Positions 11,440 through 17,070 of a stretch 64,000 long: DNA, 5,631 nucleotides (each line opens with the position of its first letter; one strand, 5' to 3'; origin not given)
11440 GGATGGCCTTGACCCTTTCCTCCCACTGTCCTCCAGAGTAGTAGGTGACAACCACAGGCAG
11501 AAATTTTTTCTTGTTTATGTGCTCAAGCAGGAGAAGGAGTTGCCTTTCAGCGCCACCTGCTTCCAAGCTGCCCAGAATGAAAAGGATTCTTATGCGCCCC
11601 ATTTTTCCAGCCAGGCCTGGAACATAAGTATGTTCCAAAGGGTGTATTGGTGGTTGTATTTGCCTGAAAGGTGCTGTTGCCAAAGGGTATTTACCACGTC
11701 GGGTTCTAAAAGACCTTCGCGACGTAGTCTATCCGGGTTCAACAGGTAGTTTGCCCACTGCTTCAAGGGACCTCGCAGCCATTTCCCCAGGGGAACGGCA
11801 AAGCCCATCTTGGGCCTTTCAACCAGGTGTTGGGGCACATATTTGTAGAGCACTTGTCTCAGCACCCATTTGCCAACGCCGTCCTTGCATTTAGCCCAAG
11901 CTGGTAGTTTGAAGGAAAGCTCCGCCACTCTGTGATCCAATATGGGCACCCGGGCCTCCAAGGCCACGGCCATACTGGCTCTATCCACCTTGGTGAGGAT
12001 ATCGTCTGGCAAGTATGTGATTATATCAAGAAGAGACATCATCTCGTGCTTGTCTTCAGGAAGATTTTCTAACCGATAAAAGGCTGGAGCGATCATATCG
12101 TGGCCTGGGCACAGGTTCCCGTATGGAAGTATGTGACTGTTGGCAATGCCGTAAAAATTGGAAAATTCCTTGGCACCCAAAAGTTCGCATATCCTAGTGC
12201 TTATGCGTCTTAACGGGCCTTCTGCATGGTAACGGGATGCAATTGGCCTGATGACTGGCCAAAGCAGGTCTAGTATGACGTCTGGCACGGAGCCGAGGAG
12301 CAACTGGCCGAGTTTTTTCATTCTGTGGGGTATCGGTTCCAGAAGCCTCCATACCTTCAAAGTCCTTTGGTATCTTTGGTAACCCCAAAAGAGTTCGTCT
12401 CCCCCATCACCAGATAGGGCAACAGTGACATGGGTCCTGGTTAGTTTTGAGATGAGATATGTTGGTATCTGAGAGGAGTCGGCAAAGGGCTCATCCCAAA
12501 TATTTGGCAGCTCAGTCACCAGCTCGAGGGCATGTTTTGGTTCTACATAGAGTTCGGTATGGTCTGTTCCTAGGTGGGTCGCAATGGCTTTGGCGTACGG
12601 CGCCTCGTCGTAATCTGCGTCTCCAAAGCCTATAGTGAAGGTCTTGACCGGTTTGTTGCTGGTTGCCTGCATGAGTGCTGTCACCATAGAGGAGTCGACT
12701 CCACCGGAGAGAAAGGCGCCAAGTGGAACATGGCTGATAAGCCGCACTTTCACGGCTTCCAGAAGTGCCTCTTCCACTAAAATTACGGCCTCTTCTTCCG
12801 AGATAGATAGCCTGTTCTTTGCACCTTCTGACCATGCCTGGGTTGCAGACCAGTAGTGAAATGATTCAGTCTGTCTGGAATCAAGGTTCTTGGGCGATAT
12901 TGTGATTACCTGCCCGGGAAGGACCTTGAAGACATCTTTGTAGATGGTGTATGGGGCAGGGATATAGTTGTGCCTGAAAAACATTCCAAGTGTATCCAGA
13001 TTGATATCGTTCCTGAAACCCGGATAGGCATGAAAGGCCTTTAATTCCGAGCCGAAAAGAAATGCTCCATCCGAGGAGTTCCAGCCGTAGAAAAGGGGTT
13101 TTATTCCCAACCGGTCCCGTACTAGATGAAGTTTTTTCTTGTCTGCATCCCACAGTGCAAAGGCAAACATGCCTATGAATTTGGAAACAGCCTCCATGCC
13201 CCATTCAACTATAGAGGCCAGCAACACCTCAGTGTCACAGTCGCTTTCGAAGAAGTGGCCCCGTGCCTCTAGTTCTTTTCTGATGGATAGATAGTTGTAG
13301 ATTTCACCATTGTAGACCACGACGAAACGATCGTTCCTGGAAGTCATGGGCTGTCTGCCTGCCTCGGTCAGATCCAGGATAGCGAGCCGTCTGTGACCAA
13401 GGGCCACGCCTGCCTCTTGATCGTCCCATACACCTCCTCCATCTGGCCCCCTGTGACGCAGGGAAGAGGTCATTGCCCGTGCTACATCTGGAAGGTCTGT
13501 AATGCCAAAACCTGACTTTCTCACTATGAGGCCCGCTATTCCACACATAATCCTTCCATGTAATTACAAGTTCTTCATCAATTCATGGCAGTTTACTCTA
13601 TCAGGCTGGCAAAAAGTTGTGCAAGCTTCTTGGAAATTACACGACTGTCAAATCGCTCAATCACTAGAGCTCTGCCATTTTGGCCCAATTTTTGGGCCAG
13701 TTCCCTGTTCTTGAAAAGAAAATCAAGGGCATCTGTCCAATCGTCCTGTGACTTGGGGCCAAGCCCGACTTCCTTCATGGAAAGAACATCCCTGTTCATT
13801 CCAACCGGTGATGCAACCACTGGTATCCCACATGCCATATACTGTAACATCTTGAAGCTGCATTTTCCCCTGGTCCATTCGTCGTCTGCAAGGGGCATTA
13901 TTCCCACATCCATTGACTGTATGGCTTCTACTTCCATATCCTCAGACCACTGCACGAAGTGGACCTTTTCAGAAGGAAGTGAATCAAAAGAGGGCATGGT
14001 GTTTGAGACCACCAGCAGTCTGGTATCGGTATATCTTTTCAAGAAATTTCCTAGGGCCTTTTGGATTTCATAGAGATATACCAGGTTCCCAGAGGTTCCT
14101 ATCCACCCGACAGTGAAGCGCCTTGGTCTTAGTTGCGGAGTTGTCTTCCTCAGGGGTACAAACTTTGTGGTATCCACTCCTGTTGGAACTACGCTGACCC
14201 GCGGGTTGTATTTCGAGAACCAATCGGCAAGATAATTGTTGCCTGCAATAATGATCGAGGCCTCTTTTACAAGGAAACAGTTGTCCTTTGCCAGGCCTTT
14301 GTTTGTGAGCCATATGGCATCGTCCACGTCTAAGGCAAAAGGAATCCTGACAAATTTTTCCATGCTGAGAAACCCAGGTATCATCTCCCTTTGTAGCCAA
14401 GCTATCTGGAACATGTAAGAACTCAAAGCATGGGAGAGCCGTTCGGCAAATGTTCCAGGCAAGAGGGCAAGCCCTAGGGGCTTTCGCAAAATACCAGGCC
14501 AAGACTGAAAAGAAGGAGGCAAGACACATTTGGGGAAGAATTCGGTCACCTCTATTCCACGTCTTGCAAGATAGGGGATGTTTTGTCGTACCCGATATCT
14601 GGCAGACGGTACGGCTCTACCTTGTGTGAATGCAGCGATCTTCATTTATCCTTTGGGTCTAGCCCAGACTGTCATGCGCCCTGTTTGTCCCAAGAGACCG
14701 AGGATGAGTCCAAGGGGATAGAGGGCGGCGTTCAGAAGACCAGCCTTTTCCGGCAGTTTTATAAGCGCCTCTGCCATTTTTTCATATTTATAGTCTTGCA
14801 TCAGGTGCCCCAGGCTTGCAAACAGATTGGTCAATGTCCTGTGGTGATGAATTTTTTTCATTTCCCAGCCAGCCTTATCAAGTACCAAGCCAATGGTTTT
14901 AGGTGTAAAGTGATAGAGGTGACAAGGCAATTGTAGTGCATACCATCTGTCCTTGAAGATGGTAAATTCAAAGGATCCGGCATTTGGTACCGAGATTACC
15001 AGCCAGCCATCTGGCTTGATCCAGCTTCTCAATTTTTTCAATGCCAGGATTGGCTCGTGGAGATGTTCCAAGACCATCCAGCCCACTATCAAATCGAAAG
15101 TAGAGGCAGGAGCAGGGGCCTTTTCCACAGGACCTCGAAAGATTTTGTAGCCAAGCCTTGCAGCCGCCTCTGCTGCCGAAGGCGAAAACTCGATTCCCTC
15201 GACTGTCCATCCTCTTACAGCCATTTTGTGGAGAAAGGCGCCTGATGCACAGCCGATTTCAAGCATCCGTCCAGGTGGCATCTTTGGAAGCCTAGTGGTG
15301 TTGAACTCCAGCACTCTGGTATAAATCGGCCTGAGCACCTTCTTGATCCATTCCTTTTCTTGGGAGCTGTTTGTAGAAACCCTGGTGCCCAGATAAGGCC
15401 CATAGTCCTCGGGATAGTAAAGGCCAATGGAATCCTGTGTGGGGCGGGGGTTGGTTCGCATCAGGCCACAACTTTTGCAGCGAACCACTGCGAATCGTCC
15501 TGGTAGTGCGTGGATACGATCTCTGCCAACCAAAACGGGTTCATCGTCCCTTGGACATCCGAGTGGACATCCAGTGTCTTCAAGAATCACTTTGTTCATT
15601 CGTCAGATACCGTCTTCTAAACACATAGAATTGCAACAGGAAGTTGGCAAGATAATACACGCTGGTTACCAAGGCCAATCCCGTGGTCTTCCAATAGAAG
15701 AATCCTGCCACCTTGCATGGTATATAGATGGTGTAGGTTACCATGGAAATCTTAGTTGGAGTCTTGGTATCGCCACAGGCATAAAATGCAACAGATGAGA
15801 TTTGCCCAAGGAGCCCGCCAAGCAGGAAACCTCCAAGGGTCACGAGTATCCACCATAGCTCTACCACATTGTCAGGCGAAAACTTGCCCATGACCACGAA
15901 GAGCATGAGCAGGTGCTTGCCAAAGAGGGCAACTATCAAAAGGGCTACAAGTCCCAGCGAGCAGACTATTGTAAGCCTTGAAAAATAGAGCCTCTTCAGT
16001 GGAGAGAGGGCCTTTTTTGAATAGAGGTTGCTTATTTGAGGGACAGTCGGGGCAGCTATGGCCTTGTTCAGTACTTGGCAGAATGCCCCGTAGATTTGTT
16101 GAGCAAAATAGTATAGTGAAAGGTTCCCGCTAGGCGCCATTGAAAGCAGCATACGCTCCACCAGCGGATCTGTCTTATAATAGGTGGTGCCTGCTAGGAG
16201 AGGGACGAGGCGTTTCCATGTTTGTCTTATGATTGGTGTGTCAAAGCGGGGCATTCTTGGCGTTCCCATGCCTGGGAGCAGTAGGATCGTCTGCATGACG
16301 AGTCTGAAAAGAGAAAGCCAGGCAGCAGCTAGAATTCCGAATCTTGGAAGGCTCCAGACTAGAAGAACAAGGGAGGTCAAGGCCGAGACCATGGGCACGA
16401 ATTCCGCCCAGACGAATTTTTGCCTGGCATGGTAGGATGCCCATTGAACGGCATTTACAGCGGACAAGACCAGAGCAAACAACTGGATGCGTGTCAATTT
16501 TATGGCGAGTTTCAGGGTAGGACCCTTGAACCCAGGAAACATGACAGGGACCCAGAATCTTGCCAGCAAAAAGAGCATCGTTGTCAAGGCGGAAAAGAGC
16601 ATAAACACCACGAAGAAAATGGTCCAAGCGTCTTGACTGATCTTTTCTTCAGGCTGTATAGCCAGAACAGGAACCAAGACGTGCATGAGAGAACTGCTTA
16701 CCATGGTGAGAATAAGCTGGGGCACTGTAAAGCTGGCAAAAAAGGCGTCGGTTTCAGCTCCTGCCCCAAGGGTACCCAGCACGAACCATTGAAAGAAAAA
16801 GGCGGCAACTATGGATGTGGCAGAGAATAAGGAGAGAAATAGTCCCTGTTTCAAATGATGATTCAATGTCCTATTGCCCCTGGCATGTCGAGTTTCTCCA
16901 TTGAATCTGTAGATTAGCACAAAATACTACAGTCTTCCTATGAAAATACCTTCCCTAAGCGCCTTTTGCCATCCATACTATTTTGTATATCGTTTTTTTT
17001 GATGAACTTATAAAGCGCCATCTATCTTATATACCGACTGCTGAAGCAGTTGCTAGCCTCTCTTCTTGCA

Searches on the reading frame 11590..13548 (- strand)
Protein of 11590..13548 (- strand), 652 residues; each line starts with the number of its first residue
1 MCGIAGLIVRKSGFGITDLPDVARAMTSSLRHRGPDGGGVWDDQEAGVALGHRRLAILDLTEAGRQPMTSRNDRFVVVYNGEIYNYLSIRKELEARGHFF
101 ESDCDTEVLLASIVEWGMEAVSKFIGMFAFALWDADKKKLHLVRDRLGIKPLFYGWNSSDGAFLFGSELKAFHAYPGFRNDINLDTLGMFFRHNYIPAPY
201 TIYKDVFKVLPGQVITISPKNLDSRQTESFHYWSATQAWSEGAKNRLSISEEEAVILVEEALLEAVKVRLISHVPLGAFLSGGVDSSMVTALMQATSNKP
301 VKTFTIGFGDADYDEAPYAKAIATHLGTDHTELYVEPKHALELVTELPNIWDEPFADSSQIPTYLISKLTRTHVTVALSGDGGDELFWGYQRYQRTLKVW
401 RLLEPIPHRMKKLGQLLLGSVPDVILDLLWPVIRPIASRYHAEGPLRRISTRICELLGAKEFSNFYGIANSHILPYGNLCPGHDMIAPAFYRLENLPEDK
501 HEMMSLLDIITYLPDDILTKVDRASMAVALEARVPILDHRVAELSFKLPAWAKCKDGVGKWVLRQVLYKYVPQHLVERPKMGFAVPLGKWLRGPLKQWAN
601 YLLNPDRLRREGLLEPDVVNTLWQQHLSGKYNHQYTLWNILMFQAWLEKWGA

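Call 57: search_protein_families(library=pfam, proteins=[window:11590-13548:-], max_evalue=0.00001)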
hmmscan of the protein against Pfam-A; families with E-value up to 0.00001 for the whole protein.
window:11590-13548:- (652 aa): 3 families
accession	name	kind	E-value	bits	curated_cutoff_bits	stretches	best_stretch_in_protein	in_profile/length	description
PF00733.27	Asn_synthase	-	5.4e-111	372.1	21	1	258-648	2-354/354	Asparagine synthase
PF13537.11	GATase_7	-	7.1e-45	152.4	25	1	52-173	1-122/123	Glutamine amidotransferase domain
PF13522.11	GATase_6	-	1.4e-43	148.5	27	1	35-168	1-130/130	Glutamine amidotransferase domain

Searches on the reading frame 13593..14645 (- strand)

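Call 57: search_protein_families(library=pfam, proteins=[window:13593-14645:-], max_evalue=0.00001)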
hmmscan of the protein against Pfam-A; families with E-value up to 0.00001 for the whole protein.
window:13593-14645:- (350 aa): 3 families
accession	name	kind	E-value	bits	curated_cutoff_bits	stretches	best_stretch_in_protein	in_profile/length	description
PF13692.12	Glyco_trans_1_4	-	1.6e-11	45.1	27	1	196-312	22-141/142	Glycosyl transferases group 1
PF00534.26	Glycos_transf_1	-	1.2e-10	41.6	26.4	1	225-325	72-170/172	Glycosyl transferases group 1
PF13524.12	Glyco_trans_1_2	-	6e-07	30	25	1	257-335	58-136/144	Glycosyl transferase-like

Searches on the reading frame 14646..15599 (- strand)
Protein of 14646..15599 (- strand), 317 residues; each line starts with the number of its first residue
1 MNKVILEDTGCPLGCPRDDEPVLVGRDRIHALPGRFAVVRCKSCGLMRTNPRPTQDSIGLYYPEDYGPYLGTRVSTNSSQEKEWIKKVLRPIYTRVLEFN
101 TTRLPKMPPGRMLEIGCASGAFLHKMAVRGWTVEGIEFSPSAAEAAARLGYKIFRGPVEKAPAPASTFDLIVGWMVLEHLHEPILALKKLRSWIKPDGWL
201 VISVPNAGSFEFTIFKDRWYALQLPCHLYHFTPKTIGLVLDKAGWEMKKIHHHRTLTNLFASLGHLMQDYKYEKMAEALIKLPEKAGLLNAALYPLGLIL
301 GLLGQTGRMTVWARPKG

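Call 57: search_protein_families(library=pfam, proteins=[window:14646-15599:-], max_evalue=0.00001)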
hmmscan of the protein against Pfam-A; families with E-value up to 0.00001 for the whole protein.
window:14646-15599:- (317 aa): 5 families
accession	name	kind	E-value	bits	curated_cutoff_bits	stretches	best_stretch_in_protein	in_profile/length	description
PF13489.12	Methyltransf_23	-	6.5e-26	91.4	27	1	102-247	14-161/164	Methyltransferase domain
PF08241.18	Methyltransf_11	-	4.3e-13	50.2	21.2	1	113-202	1-95/95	Methyltransferase domain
PF08242.18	Methyltransf_12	-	1.3e-12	48.7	30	1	113-200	1-98/98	Methyltransferase domain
PF13649.12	Methyltransf_25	-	6.1e-11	43.3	27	1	113-198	2-97/97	Methyltransferase domain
PF13847.12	Methyltransf_31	-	4e-08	33.5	27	1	111-206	6-113/145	Methyltransferase domain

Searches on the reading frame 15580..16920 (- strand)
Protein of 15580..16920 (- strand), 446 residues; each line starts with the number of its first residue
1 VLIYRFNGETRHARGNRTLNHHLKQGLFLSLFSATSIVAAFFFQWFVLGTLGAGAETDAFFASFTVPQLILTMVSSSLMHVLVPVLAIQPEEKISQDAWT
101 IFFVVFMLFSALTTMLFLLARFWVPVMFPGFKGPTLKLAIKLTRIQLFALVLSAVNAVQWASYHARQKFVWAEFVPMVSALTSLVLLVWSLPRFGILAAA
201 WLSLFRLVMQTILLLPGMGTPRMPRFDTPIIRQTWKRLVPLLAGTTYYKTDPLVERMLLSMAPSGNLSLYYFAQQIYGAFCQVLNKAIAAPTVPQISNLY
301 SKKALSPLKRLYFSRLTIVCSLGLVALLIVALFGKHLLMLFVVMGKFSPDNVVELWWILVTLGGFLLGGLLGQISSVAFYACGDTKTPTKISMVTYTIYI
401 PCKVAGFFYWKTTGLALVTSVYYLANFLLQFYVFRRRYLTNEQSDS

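Call 57: search_protein_families(library=pfam, proteins=[window:15580-16920:-], max_evalue=0.00001)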
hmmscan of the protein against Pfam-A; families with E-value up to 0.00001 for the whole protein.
window:15580-16920:- (446 aa): 1 family
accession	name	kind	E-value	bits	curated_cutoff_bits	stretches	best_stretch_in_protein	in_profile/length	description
PF03023.19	MurJ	-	7.9e-33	114.2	27.4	1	50-441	4-406/451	Lipid II flippase MurJ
